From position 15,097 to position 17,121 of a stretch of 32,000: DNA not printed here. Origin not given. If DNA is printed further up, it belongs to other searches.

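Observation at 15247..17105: Orphan oxygen-sensor-like kinase: two recently duplicated FixL-like PAS modules, HisKA_3 output, and no response regulator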

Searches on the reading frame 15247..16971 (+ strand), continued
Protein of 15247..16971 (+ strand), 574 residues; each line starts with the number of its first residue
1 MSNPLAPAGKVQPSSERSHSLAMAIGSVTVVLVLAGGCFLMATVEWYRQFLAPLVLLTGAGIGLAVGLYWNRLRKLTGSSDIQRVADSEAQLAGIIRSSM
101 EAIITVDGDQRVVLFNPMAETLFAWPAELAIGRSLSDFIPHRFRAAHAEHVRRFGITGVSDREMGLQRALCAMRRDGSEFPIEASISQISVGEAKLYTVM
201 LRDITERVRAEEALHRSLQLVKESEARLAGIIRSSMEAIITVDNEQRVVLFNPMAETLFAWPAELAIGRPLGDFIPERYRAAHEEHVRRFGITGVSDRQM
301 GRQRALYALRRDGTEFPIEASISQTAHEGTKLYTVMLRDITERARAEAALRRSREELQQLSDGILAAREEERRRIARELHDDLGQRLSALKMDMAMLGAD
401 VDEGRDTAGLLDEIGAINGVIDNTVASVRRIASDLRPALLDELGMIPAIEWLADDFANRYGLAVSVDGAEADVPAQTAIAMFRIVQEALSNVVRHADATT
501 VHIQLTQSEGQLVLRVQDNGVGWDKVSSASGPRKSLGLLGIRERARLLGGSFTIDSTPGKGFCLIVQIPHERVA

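Call 40: list_cluster_members(proteins=[P0154])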
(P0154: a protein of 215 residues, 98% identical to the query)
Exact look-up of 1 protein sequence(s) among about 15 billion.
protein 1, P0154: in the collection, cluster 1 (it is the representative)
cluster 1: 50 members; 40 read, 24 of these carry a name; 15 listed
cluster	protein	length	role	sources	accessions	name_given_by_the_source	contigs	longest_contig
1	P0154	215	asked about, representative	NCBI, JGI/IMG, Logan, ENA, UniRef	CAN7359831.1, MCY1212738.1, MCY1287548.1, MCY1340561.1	response regulator transcription factor [Cupriavidus necator] | response regulator transcription factor n=1 Tax=Cupriavidus necator TaxID=106590 ...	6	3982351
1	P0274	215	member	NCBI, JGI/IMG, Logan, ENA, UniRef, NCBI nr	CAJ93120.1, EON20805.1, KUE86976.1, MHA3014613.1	Response regulator, NarL-family [Cupriavidus necator] | Response regulator transcription factor n=1 Tax=Cupriavidus necator (strain ATCC 17699 / ... | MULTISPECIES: response regulator transcription factor [Cupriavidus]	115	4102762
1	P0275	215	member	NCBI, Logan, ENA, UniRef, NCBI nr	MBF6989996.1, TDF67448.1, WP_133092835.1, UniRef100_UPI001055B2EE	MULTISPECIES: response regulator [unclassified Cupriavidus] | response regulator n=1 Tax=unclassified Cupriavidus TaxID=2640874 RepID=UPI001055B2EE | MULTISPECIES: response regulator transcription factor [unclassified Cupriavidus]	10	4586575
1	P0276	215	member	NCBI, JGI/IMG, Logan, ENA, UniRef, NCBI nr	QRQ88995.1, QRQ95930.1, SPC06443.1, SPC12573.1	response regulator [Cupriavidus oxalaticus] | DNA-binding NarL/FixJ family response regulator | Response regulator n=1 Tax=Cupriavidus oxalaticus TaxID=96344 RepID=A0A375FNY6_9BURK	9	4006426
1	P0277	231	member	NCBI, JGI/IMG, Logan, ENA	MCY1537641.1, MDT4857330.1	Response regulator GacA [compost metagenome] | DNA-binding NarL/FixJ family response regulator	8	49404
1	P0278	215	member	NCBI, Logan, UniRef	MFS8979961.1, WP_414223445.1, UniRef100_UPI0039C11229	response regulator transcription factor [Cupriavidus necator] | response regulator n=1 Tax=Cupriavidus necator TaxID=106590 RepID=UPI0039C11229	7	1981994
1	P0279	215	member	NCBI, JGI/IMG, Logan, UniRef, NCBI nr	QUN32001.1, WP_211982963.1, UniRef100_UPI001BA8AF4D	response regulator transcription factor (plasmid) [Cupriavidus sp. KK10] | DNA-binding NarL/FixJ family response regulator | response regulator n=1 Tax=Cupriavidus sp. KK10 TaxID=1478019 RepID=UPI001BA8AF4D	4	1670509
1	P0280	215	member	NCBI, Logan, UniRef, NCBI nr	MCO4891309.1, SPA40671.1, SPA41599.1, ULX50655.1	response regulator transcription factor [Cupriavidus sp. WGtm5] | response regulator n=1 Tax=Cupriavidus TaxID=106589 RepID=UPI000E10AB5F | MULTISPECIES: response regulator transcription factor [Cupriavidus]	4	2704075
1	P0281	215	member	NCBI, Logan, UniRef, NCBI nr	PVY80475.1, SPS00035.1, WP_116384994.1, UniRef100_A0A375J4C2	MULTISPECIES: response regulator [Cupriavidus] | Response regulator n=2 Tax=Cupriavidus TaxID=106589 RepID=A0A375J4C2_9BURK | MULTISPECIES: response regulator transcription factor [Cupriavidus]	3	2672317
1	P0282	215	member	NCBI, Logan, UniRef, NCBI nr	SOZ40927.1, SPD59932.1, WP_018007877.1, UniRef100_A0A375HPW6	response regulator [Cupriavidus neocaledonicus] | Response regulator n=1 Tax=Cupriavidus neocaledonicus TaxID=1040979 RepID=A0A375HPW6_9BURK | response regulator transcription factor [Cupriavidus neocaledonicus]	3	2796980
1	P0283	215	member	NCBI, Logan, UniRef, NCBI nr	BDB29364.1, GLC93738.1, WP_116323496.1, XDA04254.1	DNA-binding response regulator [Cupriavidus sp. TA19] | response regulator n=1 Tax=unclassified Cupriavidus TaxID=2640874 RepID=UPI000E2F0EFF | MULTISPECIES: response regulator transcription factor [unclassified Cupriavidus]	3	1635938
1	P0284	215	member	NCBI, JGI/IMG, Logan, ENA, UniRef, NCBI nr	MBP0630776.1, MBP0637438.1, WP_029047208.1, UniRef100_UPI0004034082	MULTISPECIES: response regulator transcription factor [unclassified Cupriavidus] | response regulator n=1 Tax=unclassified Cupriavidus TaxID=2640874 RepID=UPI0004034082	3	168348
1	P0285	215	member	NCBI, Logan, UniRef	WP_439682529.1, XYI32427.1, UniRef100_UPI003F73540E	Response regulator, NarL-family [Cupriavidus oxalaticus] | response regulator n=1 Tax=Cupriavidus oxalaticus TaxID=96344 RepID=UPI003F73540E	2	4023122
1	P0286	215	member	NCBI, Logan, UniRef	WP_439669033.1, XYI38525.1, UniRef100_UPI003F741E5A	Two component transcriptional regulator, LuxR family [Cupriavidus necator] | response regulator n=1 Tax=Cupriavidus necator TaxID=106590 RepID=UPI003F741E5A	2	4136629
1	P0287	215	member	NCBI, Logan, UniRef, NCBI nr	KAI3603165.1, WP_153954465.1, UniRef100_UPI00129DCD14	Two-component transcriptional response regulator, NarL/FixJ family (plasmid) [Cupriavidus ... | response regulator n=1 Tax=Cupriavidus necator TaxID=106590 RepID=UPI00129DCD14 | response regulator transcription factor [Cupriavidus necator]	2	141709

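Call 41: find_encoding_contigs(protein=P0154, flank=10000, max_places=4)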
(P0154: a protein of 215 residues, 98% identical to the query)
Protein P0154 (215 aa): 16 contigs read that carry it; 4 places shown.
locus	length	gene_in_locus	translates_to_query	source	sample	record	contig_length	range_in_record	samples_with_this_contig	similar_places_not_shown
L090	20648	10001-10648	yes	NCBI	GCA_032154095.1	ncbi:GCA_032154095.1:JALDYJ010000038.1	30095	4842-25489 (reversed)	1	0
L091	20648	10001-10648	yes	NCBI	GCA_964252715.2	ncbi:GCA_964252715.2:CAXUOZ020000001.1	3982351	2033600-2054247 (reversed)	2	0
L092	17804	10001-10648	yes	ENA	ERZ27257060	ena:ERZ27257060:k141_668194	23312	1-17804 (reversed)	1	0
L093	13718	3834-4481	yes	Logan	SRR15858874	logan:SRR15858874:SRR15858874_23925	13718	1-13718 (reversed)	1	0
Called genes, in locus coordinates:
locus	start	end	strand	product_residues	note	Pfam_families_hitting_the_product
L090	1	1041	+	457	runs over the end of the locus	PF08521:2CSK_N (weak), PF26769:HAMP_PhoQ (faint), PF00512:HisKA, PF02518:HATPase_c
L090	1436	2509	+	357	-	PF25919:BSH_CusB (weak), PF25973:BSH_CzcB (faint)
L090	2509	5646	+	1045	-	PF00873:ACR_tran, PF03176:MMPL (weak)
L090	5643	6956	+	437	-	-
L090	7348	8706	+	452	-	PF00753:Lactamase_B, PF23023:Anti-Pycsar_Apyc1 (faint), PF12706:Lactamase_B_2, PF16661:Lactamase_B_6 (weak), PF10996:Beta-Casp, PF07521:RMMBL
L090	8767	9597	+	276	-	PF00582:Usp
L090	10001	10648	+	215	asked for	PF00072:Response_reg, PF00196:GerE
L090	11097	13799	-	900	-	PF02629:CoA_binding (weak), PF13380:CoA_binding_2, PF13607:Succ_CoA_lig, PF19045:Ligase_CoA_2 (weak), PF13549:ATP-grasp_5, PF00583:Acetyltransf_1, PF13302:Acetyltransf_3, PF13508:Acetyltransf_7 (weak)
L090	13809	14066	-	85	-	PF00571:CBS (weak)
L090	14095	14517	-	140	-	PF27746:Small_heat_shock_put, PF00011:HSP20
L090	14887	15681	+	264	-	PF00027:cNMP_binding, PF13545:HTH_Crp_2, PF00325:Crp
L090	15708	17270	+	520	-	PF02885:Glycos_trans_3N, PF00591:Glycos_transf_3, PF07831:PYNP_C (weak)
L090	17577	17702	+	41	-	-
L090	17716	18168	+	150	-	PF01243:PNPOx_N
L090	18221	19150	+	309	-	PF04536:TPM_phosphatase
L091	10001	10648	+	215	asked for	PF00072:Response_reg, PF00196:GerE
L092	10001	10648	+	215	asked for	PF00072:Response_reg, PF00196:GerE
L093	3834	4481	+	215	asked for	PF00072:Response_reg, PF00196:GerE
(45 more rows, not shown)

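Call 42: find_encoding_contigs(protein=P0274, flank=10000, max_places=3)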
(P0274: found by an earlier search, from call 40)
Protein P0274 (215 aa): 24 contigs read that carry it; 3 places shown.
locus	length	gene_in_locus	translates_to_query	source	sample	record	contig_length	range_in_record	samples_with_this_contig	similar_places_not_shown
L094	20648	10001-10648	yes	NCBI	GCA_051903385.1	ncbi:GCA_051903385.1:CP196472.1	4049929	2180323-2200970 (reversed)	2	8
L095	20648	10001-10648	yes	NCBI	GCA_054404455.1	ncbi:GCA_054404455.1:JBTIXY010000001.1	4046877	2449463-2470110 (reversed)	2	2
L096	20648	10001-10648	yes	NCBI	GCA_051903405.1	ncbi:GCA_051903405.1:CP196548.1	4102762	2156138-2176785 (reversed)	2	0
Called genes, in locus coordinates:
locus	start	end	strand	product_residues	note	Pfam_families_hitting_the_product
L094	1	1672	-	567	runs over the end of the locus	PF00916:Sulfate_transp, PF01740:STAS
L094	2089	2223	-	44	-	-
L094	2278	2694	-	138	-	PF07291:MauE, PF07681:DoxX, PF05514:HR_lesion (weak)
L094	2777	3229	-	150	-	-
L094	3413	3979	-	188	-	-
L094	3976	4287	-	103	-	-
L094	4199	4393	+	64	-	-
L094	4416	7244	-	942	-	PF00690:Cation_ATPase_N, PF00122:E1-E2_ATPase, PF00702:Hydrolase, PF13246:Cation_ATPase, PF08282:Hydrolase_3 (faint), PF00689:Cation_ATPase_C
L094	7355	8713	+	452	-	PF00753:Lactamase_B, PF23023:Anti-Pycsar_Apyc1 (faint), PF12706:Lactamase_B_2, PF10996:Beta-Casp, PF07521:RMMBL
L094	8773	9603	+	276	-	PF00582:Usp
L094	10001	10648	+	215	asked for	PF00072:Response_reg, PF00196:GerE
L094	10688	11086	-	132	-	-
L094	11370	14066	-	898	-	PF02629:CoA_binding (weak), PF13380:CoA_binding_2, PF13607:Succ_CoA_lig, PF19045:Ligase_CoA_2 (faint), PF13549:ATP-grasp_5, PF00583:Acetyltransf_1, PF13302:Acetyltransf_3, PF13508:Acetyltransf_7 (weak)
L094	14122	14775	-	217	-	PF04972:BON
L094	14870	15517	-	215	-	PF04972:BON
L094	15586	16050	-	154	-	PF00571:CBS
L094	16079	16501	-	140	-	PF27746:Small_heat_shock_put, PF00011:HSP20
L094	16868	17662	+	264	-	PF00027:cNMP_binding, PF13545:HTH_Crp_2, PF00325:Crp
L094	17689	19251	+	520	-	PF02885:Glycos_trans_3N, PF00591:Glycos_transf_3, PF07831:PYNP_C (weak)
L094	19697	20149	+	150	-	PF01243:PNPOx_N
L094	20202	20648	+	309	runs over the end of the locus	PF04536:TPM_phosphatase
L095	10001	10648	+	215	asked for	PF00072:Response_reg, PF00196:GerE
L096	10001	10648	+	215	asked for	PF00072:Response_reg, PF00196:GerE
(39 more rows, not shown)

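Call 44: find_encoding_contigs(protein=P0121, flank=10000, max_places=3)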
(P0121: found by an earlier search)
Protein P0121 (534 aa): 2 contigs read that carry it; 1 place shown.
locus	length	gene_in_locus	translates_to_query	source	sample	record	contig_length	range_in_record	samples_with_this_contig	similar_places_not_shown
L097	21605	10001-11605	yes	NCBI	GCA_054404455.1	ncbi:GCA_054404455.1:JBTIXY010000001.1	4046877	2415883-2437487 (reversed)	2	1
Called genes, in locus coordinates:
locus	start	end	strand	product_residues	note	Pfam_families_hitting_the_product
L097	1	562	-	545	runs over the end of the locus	PF00118:Cpn60_TCP1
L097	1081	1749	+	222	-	PF12146:Hydrolase_4 (faint), PF20408:Abhydrolase_11 (weak), PF00561:Abhydrolase_1 (faint)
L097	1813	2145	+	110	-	PF05957:DUF883, PF19029:DUF883_C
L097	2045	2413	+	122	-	PF13793:Pribosyltran_N (weak)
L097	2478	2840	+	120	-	PF01258:zf-dskA_traR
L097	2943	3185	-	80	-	-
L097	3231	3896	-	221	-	PF00881:Nitroreductase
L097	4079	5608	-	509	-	PF01636:APH, PF06414:Zeta_toxin (weak), PF13671:AAA_33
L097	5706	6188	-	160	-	PF04970:LRAT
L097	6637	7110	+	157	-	-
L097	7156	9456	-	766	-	PF00122:E1-E2_ATPase, PF00702:Hydrolase, PF01814:Hemerythrin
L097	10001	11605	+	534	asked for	PF00989:PAS, PF08448:PAS_4, PF13426:PAS_9, PF00989:PAS, PF08448:PAS_4, PF13426:PAS_9, PF07730:HisKA_3, PF13581:HATPase_c_2, +5 more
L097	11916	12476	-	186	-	-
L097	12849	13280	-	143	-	PF20398:DUF6691, PF04143:Sulf_transp (weak)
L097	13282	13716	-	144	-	PF04143:Sulf_transp (weak)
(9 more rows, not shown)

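Call 51: search_protein_families(library=pfam, proteins=[L017:94-873:+, L017:922-1782:-, L017:1794-2993:+, L017:3479-4396:+, L017:4554-5438:-, L017:5191-7188:+, L017:8140-8913:+, L017:8939-10138:-, L017:10107-11114:+, L017:11501-12508:+], max_evalue=0.0001)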
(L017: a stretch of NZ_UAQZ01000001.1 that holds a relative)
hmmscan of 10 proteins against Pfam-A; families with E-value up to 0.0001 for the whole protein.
L017:94-873:+ (259 aa): 0 families

L017:922-1782:- (286 aa): 0 families

L017:1794-2993:+ (399 aa): 1 family
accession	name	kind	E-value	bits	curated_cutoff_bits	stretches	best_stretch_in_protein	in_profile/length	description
PF00871.23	Acetate_kinase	-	6.1e-101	338.4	22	1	6-386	2-391/392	Acetokinase family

L017:3479-4396:+ (305 aa): 1 family
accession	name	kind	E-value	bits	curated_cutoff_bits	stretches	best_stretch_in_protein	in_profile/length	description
PF00582.32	Usp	-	3.7e-13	50.7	24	1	31-143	2-113/141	Universal stress protein family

L017:4554-5438:- (294 aa): 0 families

L017:5191-7188:+ (665 aa): 7 families
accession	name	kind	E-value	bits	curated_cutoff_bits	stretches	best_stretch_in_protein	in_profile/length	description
PF07730.19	HisKA_3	-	1.4e-14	54.8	24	1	453-521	1-66/68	Histidine kinase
PF02518.31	HATPase_c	-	1.7e-13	51.4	26.4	1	564-656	4-110/111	Histidine kinase-, DNA gyrase B-, and HSP90-like ATPase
PF00989.32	PAS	-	1.9e-11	44.4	22.6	1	310-422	3-113/113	PAS fold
PF08448.16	PAS_4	-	8.3e-11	42.5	23.1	1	316-427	3-110/110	PAS fold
PF13426.13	PAS_9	-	1.3e-10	41.9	27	1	319-424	2-103/103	PAS domain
PF03924.19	CHASE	-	6.8e-07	29.7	25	1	129-218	87-180/189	CHASE domain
PF24820.1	Diguanyl_cycl_sensor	-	7.9e-05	23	28.1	0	314-418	2-107/109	Diguanylate cyclase-like sensor domain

L017:8140-8913:+ (257 aa): 3 families
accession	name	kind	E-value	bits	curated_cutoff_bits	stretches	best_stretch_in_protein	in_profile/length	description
PF13545.12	HTH_Crp_2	-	7.7e-20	71.1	27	1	183-257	1-70/70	Crp-like helix-turn-helix domain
PF00027.35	cNMP_binding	-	3.1e-15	56.3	27.5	1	65-150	2-88/89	Cyclic nucleotide-binding domain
PF00325.26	Crp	-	2.1e-12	47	21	1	208-238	1-31/32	Bacterial regulatory proteins, crp family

L017:8939-10138:- (399 aa): 1 family
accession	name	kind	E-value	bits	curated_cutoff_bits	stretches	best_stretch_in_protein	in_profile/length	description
PF08240.17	ADH_N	-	1.6e-30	105.9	23.5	1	95-204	2-103/104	Alcohol dehydrogenase GroES-like domain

L017:10107-11114:+ (335 aa): 2 families
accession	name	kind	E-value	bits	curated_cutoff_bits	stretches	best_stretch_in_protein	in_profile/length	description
PF00881.29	Nitroreductase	-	9.3e-12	45.9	23.5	1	189-316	77-167/167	Nitroreductase family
PF14512.11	TM1586_NiRdase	-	1.7e-05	25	27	0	18-51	161-195/215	Putative TM nitroreductase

L017:11501-12508:+ (335 aa): 2 families
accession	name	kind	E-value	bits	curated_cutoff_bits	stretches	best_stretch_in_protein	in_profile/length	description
PF03641.19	Lysine_decarbox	-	1.1e-28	100.5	27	1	181-310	1-130/131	Possible lysine decarboxylase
PF18306.6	LDcluster4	-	1.2e-07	32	26.3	1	150-252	20-112/151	SLOG cluster4 family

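Call 61: predict_structure(alignment_id=A1)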
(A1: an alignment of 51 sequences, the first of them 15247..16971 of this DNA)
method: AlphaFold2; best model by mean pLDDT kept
length: 574 residues; sequences in the alignment: 51
mean_pLDDT: 78.1   pTM: 0.38
mean pLDDT of the five models: 78.1, 77.3, 75.4, 75.2, 72.6
residues with pLDDT >= 90: 145; 70-90: 294; 50-70: 92; < 50: 43
segments of 3 or more residues with pLDDT < 50: 1-19, 78-84, 297-299, 527-533
pLDDT, mean of each block of 10 residues (from residue 1): 39 40 66 72 59 67 75 52 52 70 89 92 92 92 85 77 56 92 86 85 87 82 76 81 93 94 94 91 84 61 74 92 85 90 88 90 83 76 73 74 75 73 65 57 81 87 89 84 90 84 91 91 61 64 86 84 89 58
secondary structure, 60 per line:
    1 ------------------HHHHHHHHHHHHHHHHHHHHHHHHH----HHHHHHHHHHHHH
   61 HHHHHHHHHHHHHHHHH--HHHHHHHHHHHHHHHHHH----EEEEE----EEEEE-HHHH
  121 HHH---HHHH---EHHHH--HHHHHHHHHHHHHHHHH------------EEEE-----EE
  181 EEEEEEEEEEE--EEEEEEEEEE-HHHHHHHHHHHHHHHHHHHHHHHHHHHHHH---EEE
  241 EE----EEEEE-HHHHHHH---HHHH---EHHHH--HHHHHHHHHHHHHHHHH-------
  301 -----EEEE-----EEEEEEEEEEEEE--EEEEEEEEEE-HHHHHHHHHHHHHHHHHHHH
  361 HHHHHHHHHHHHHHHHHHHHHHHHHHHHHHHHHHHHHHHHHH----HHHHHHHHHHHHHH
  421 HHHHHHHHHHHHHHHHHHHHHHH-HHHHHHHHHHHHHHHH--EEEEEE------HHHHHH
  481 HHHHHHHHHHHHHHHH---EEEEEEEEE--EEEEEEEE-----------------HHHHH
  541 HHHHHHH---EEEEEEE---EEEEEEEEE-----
elements in order: H19-43 H48-77 H80-97 E102-106 E111-115 H117-123 H127-130 H135-138 H141-157 E170-173 E179-191 E194-203 H205-234 E238-242 E247-251 H253-259 H263-266 H271-274 H277-293 E306-309 E315-327 E330-339 H341-402 H407-443 H445-460 E463-468 H475-496 E500-508 E511-518 H536-547 E551-557 E561-569
